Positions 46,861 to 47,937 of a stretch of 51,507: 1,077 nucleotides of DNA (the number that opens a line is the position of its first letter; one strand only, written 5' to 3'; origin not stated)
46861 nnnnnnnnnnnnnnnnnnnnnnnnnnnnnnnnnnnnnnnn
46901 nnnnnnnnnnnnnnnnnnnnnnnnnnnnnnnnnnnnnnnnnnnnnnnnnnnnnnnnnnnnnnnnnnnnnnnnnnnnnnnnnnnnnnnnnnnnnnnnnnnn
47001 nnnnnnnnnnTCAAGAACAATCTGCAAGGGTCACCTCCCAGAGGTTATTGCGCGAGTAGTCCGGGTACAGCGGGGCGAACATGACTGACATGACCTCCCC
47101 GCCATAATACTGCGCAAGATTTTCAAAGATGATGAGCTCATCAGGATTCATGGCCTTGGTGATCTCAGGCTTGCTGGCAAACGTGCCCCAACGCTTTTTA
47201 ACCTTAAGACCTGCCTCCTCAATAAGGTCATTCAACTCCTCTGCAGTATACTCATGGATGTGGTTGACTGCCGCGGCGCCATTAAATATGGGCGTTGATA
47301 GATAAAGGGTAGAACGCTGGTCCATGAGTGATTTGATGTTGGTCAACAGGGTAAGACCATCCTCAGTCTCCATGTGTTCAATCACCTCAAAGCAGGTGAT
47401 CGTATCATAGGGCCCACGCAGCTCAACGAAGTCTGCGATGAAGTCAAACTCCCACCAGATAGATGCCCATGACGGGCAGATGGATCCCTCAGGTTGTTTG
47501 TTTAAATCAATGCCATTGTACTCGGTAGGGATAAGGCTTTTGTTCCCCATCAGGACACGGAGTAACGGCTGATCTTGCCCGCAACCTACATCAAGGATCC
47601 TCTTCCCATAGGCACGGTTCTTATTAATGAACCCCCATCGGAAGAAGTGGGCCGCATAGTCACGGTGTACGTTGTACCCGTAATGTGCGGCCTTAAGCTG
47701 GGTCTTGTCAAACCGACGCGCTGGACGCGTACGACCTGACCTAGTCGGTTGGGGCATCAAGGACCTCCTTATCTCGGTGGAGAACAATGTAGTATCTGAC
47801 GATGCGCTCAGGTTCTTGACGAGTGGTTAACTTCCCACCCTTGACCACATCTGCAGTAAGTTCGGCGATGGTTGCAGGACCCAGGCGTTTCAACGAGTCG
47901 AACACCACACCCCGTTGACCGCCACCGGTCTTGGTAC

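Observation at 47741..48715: Three paralogous copies of a ~55-aa winged-helix-like (linker-histone-like) module, one fused to a Lys/Ala-rich histone-H1-style tail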

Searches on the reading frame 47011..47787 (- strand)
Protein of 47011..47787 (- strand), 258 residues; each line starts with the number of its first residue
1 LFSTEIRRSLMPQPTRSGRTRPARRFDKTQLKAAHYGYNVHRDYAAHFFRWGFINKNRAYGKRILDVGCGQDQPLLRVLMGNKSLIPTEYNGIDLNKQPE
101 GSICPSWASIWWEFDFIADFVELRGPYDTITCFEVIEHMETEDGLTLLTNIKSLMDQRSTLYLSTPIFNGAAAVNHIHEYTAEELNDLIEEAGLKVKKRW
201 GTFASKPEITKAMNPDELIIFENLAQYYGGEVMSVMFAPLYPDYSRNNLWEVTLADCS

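Call 18: search_protein_families(library=pfam, proteins=[window:47011-47787:-], max_evalue=0.01)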
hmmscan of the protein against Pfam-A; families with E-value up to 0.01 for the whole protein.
window:47011-47787:- (258 aa): 2 families
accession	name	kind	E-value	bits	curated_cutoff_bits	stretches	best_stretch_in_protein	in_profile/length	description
PF13489.12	Methyltransf_23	-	2.1e-13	50.8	27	1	58-196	20-161/164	Methyltransferase domain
PF08242.18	Methyltransf_12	-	0.0019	19.4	30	1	65-156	1-93/98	Methyltransferase domain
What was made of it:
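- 47011..47757 (-): UbiG-like class I SAM methyltransferase (248 aa from the ATG at 47757). It overlaps the end of p200 by 17 nt, 14 nt before the p200 stop codon, and has its own AAGGAGG ribosome-binding site. It is the conserved partner of p200. Pfam Methyltransf_23 E 2e-13 (call 18).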

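Call 71: search_protein_families(library=phrogs, proteins=[window:47011-47787:-], max_evalue=0.001)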
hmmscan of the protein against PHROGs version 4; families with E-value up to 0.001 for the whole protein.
window:47011-47787:- (258 aa): 0 families

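Call 85: search_solved_structures(query=window:47011-47757:-, max_evalue=0.01)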
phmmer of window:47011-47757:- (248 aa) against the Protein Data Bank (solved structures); distinct sequences matched with E-value up to 0.01: 4.
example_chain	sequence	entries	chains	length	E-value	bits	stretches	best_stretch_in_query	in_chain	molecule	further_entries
4qdj_A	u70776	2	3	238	0.00019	24.1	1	107-153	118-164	Magnesium-protoporphyrin O-methyltransferase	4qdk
4kdr_A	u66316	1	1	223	0.00057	22.6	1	39-155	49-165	3-demethylubiquinone-9 3-methyltransferase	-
5dpm_A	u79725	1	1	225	0.00058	22.5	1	39-155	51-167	Ubiquinone biosynthesis O-methyltransferase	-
4kdc_A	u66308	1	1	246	0.00074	22.2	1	39-155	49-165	3-demethylubiquinone-9 3-methyltransferase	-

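Call 86: search_protein_families(library=ncbifam, proteins=[window:47011-47757:-], max_evalue=0.01)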
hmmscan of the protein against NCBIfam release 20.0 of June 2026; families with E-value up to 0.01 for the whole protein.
window:47011-47757:- (248 aa): 2 families
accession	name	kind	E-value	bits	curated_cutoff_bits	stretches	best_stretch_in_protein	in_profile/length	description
TIGR01983.1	UbiG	equivalog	4.2e-07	29.5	102.95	1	45-204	44-196/228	bifunctional 2-polyprenyl-6-hydroxyphenol methylase/3-demethylubiquinol 3-O-methyltransferase UbiG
TIGR02021.1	BchM-ChlM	equivalog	3.5e-05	23.3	158.9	0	108-151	110-153/218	magnesium protoporphyrin IX methyltransferase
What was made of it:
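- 47011..47757 (-): Distant UbiG/ChlM matches (calls 85, 86).
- The methyltransferase resembles small-molecule O-methyltransferases, and its substrate is unknown (calls 85, 86). The methyltransferase resembles non-DNA methyltransferases (calls 85, 86).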

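Call 101: find_homologous_proteins(query=window:47011-47757:-, max_evalue=1e-10)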
Query window:47011-47757:- (248 aa): 1133 proteins with E <= 1e-10 among 1639 candidates; the best 120 are listed.
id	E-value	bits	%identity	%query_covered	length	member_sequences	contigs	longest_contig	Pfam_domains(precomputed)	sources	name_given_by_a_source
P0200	2.1e-170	583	100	100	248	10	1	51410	PF13489.13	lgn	-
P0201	1.6e-145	501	86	97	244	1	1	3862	PF13489.13,PF08242.19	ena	-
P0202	3.7e-145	500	85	98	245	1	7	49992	PF13489.13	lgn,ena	-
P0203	9.7e-142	489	85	98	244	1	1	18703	PF13489.13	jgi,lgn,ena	-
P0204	6.2e-141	486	83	98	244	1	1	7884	PF13489.13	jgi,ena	-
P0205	3.4e-100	353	87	70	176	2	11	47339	PF13489.13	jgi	-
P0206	1.6e-91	324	58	98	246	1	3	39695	PF13847.13,PF13489.13,PF13649.13,PF08241.19,PF08242.19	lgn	-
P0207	6.9e-88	312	77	71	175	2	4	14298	PF13489.13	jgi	-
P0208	1.1e-79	286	53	97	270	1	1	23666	PF13489.13,PF08241.19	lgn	-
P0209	1.7e-79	285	54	96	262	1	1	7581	PF13489.13,PF08242.19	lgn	-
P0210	5.7e-79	283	53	99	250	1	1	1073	PF13489.13,PF08242.19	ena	-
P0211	2.3e-78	281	54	96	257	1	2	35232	PF13489.13,PF08241.19,PF08242.19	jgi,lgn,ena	jgi:hypothetical protein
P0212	1.4e-77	279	55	96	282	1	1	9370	PF13489.13,PF08242.19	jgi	jgi:2-polyprenyl-3-methyl-5-hydroxy-6-metoxy-1,4-benzoquinol methylase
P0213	1.6e-77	278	55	96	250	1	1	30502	PF13847.13,PF13489.13,PF02353.27,PF13649.13,PF08241.19,PF08242.19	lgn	-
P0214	2.3e-77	278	54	98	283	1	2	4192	PF13489.13,PF08242.19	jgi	jgi:2-polyprenyl-3-methyl-5-hydroxy-6-metoxy-1,4-benzoquinol methylase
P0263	1.9e-67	245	47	96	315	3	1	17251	PF13847.13,PF13489.13,PF08242.19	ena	-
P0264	2.1e-67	245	46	97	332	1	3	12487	PF13847.13,PF13489.13,PF13649.13,PF08241.19,PF08242.19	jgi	jgi:2-polyprenyl-3-methyl-5-hydroxy-6-metoxy-1,4-benzoquinol methylase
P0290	2.4e-65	239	47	96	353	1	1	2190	PF13489.13,PF08242.19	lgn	-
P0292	4.8e-65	238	47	96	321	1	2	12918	PF13847.13,PF13489.13,PF13649.13,PF08241.19,PF08242.19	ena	-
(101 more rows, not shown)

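Call 102: search_dna_similar(query=window:47011-47757:-, collection=phages, mode=protein, max_evalue=1e-10, max_rows=30)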
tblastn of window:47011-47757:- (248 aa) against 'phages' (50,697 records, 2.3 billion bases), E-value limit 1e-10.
Records with a match: 5; places in all: 5; records where one place covers at least 80% of the query: 5.
Best place of each record, by identity: <60% 5.
By first word of the organism name: Caudoviricetes 2; Stenotrophomonas 2; Pseudoxanthomonas 1.
By host as written in the record: - 2; Stenotrophomonas maltophilia D1585 2; Pseudoxanthomonas kaohsiungensis 1.
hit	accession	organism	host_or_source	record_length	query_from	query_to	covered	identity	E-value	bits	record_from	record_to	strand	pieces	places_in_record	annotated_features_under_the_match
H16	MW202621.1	Caudoviricetes sp.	Manatee Spring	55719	6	240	95%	38.1%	1e-47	174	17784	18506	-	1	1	capping protein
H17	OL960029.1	Pseudoxanthomonas phage PW916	Pseudoxanthomonas kaohsiungensis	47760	10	240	93%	35.0%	2e-43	162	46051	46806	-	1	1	methyltransferase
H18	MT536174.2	Stenotrophomonas phage vB_SmaS-AXL_3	Stenotrophomonas maltophilia D1585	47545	10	240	93%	34.9%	1e-42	159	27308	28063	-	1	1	methyltransferase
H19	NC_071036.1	Stenotrophomonas phage vB_SmaS-AXL_3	Stenotrophomonas maltophilia D1585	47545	10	240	93%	34.9%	1e-42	159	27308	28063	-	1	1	methyltransferase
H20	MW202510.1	Caudoviricetes sp.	Manatee Spring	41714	13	242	93%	31.9%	4e-27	114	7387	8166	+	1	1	methyltransferase domain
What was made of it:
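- Closest known: Stenotrophomonas phage AXL3 gp34 / gp32 / gp31. Same: The same orthologous methyltransferase (35% identity, call 102).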

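Call 104: get_annotated_region(hit=H19, flank=5000)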
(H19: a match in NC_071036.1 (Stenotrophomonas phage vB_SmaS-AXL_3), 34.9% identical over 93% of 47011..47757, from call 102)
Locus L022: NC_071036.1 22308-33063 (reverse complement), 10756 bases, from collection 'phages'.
description: Stenotrophomonas phage vB_SmaS-AXL_3, complete genome.
organism: Stenotrophomonas phage vB_SmaS-AXL_3 (NCBI taxid 2740427)
taxonomy: Viruses; Duplodnaviria; Heunggongvirae; Uroviricota; Caudoviricetes; Axeltriavirus; Axeltriavirus AXL3
host: Stenotrophomonas maltophilia D1585; source: soil; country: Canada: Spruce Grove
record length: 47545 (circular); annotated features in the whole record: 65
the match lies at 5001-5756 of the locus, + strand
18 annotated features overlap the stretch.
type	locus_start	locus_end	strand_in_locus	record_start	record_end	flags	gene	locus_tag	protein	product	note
CDS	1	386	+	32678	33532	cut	-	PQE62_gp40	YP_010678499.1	exonuclease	-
CDS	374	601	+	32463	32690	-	-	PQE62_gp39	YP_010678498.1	hypothetical protein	-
CDS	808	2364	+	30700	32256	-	-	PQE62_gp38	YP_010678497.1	DNA helicase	-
CDS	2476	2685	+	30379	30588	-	-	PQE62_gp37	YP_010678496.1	hypothetical protein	-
CDS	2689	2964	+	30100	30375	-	-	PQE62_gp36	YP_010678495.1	hypothetical protein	-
CDS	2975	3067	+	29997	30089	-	-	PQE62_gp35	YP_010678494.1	hypothetical protein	-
CDS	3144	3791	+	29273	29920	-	-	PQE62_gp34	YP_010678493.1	hypothetical protein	-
CDS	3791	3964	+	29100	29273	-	-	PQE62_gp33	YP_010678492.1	hypothetical protein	-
CDS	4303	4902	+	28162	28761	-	-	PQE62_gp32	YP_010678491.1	hypothetical protein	-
CDS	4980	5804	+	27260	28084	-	-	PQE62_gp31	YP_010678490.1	methyltransferase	-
CDS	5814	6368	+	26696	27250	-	-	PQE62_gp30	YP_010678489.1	hydrolase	-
CDS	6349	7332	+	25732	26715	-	-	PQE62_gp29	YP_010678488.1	thymidylate kinase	-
CDS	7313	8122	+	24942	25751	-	-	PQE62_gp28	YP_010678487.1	thymidylate synthase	-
CDS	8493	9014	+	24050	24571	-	-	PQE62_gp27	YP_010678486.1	dCMP deaminase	-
CDS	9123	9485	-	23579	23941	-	-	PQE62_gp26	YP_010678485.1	hypothetical protein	-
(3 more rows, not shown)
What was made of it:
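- Closest known: Stenotrophomonas phage AXL3 gp34 / gp32 / gp31. Same: The same downstream genes: NTP pyrophosphatase, P-loop kinase, thymidylate-synthase-like enzyme (call 104).
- The cultured representative is AXL3, with gp34-gp32-gp31 (call 104).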

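Call 105: get_annotated_region(hit=H16, flank=5000)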
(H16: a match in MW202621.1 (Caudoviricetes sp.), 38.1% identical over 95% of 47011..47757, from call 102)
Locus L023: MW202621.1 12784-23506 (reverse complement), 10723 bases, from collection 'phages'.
description: Siphoviridae sp. isolate ctUtU524, complete genome.
organism: Caudoviricetes sp. (NCBI taxid 2832643)
taxonomy: Viruses; Duplodnaviria; Heunggongvirae; Uroviricota; Caudoviricetes
host: -; source: Manatee Spring; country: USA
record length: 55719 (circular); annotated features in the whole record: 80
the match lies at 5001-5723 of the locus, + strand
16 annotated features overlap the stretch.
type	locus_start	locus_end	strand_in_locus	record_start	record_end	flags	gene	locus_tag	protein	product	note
CDS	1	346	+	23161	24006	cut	-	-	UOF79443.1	3' exoribonuclease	-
CDS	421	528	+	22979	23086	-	-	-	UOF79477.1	hypothetical protein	-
CDS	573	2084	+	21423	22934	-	-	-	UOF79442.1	DNA/RNA helicase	-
CDS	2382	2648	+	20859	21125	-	-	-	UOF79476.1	hypothetical protein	-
CDS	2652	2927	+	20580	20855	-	-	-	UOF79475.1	hypothetical protein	-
CDS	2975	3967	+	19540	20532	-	-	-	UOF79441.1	phage/plasmid-like protein tigR03299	-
CDS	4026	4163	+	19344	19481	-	-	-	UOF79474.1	hypothetical protein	-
CDS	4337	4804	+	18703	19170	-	-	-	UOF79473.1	hypothetical protein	-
CDS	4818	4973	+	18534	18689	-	-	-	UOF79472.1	hypothetical protein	-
CDS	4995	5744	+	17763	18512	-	-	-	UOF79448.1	capping protein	-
CDS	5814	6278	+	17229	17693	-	-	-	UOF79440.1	ntP-ppase-like protein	-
CDS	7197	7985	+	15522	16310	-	-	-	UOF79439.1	pyrimidine hmase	-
CDS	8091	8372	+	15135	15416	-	-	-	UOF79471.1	hypothetical protein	-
CDS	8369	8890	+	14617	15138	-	-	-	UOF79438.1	deoxycytidylate deaminase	-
CDS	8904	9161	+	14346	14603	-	-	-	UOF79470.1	hypothetical protein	-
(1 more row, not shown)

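Call 109: search_protein_families(library=pfam, proteins=[L022:4303-4902:+, L022:3144-3791:+, L023:4337-4804:+], max_evalue=1)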
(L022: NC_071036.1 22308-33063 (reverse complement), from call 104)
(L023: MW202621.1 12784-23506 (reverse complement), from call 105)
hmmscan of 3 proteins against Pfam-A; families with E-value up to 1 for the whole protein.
L022:4303-4902:+ (199 aa): 2 families
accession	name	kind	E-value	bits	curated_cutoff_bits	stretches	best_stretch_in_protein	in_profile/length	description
PF10152.14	CCDC53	-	0.037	14.9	24.6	1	61-139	24-105/147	Subunit CCDC53 of WASH complex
PF20069.4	DUF6465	-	0.14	12.6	26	1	92-143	16-60/130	Family of unknown function (DUF6465)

L022:3144-3791:+ (215 aa): 0 families

L023:4337-4804:+ (155 aa): 2 families
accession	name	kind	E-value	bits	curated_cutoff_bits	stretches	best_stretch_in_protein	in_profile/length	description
PF16810.10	RXLR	-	0.04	14.8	26.9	1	41-146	15-109/141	RXLR phytopathogen effector protein, Avirulence activity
PF20069.4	DUF6465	-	0.15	12.6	26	1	49-133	15-98/130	Family of unknown function (DUF6465)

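Call 115: find_related_loci(query=A13, collection=viral_contigs, flank=4000)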
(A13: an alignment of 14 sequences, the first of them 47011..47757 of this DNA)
Query A13 (248 aa) in viral_contigs; peptide patterns used: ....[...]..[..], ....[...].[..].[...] (x = any residue, [..] = any of these).
121 stretches matched a pattern; 104 encode a relative of the query (tblastn E <= 1e-3); the best 80 are kept; 80 distinct loci.
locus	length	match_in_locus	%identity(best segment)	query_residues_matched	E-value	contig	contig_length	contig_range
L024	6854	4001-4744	92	1-248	6e-159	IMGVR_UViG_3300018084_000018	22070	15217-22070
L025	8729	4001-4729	91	1-243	6e-156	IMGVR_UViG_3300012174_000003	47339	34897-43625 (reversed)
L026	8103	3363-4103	48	3-243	3e-75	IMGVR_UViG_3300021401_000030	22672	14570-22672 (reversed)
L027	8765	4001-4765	48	3-240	2e-73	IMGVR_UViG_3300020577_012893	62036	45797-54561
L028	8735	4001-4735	49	3-240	4e-71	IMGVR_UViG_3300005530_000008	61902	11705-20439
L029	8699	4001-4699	50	14-240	4e-68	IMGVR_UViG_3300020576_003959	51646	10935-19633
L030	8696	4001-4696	47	7-240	3e-68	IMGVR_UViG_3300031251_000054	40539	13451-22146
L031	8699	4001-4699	50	14-240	4e-68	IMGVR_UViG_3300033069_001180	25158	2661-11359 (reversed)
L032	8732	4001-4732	46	1-240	1e-66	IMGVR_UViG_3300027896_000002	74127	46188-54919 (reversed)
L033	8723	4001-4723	47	3-243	2e-65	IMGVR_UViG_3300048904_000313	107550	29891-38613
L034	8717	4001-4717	46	3-240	1e-64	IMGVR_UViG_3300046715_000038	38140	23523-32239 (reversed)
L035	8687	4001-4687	46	11-240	1e-62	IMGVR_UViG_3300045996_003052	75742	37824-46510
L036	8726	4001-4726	43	1-243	1e-61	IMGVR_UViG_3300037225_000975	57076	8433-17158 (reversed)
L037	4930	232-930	44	14-240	3e-61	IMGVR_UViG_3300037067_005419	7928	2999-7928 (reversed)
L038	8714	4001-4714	45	13-248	2e-60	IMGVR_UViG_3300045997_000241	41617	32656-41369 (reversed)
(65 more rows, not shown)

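Call 121: search_protein_families(library=pfam, proteins=[L022:6349-7332:+], max_evalue=1)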
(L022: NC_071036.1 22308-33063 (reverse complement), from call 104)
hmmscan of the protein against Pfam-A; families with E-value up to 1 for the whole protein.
L022:6349-7332:+ (327 aa): 11 families
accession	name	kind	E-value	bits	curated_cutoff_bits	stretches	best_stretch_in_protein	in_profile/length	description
PF02223.23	Thymidylate_kin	-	0.0053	16.9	27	1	14-30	1-17/185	Thymidylate kinase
PF02224.24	Cytidylate_kin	-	0.026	14.7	26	1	15-41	4-30/211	Cytidylate kinase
PF13671.12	AAA_33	-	0.045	14.5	27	1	11-34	1-24/143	AAA domain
PF18736.6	pEK499_p136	-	0.11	12.6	26.6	1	152-180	17-49/152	HEPN pEK499 p136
PF13401.12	AAA_22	-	0.14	12.9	27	1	8-31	4-27/130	AAA domain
PF05729.18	NACHT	-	0.15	12.3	26.7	1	11-39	2-30/167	NACHT domain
PF13521.12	AAA_28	-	0.18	12.4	27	0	13-37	3-27/164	AAA domain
PF13555.12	AAA_29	-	0.18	12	27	1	8-25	21-38/61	P-loop containing region of AAA domain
PF13481.12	AAA_25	-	0.23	11.5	27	1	10-32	34-56/195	AAA domain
PF07728.20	AAA_5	-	0.26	11.7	22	1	13-37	3-28/139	AAA domain (dynein-related subfamily)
PF03193.22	RsgA_GTPase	-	0.33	11.2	30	1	9-31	106-128/174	RsgA GTPase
